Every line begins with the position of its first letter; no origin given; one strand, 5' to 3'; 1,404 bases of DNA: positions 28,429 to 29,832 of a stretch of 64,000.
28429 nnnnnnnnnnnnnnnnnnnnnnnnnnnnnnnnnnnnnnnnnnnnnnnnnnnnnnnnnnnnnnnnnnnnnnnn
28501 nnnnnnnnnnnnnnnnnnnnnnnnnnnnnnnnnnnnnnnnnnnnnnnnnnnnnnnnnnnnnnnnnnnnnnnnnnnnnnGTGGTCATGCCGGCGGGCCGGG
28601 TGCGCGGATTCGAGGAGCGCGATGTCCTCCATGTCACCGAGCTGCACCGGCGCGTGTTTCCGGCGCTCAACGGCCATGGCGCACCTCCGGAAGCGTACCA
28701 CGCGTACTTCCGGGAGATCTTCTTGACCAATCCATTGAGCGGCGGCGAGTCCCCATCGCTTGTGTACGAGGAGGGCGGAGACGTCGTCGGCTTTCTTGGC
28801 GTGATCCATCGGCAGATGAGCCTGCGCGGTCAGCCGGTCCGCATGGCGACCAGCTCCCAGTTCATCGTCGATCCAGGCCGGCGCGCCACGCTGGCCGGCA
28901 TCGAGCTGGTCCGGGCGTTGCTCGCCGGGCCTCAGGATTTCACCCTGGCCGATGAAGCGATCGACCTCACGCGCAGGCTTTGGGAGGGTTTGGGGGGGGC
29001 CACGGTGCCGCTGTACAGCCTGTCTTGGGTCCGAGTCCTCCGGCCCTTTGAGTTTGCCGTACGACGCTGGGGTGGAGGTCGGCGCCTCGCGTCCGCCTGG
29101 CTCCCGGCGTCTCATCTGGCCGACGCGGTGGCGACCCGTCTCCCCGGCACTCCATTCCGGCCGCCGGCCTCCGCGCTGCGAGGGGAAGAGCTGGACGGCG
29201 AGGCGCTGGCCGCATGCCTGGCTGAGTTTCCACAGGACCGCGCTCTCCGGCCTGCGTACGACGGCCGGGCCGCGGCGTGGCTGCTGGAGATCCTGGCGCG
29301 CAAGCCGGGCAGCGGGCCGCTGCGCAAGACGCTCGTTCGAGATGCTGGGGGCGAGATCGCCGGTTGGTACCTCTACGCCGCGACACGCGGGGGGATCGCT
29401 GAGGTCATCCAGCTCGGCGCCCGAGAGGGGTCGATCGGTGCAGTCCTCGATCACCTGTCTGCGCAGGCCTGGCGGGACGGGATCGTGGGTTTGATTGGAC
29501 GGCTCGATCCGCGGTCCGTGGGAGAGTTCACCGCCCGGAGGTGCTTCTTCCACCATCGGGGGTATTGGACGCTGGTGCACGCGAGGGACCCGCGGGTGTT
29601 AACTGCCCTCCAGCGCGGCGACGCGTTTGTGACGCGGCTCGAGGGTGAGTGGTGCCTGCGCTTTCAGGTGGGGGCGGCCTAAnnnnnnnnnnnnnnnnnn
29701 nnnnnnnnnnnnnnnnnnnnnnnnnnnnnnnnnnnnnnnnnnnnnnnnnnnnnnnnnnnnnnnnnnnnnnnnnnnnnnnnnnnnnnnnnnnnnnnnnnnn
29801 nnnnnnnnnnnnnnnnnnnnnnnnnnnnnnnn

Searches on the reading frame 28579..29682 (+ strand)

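Call 30: search_protein_families(library=pfam, proteins=[window:28579-29682:+], max_evalue=0.001)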
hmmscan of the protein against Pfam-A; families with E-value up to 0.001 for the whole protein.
window:28579-29682:+ (367 aa): 1 family
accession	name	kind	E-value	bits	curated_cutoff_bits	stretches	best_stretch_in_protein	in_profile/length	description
PF13527.13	Acetyltransf_9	-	0.00016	22.1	25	1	8-103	2-86/127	Acetyltransferase (GNAT) domain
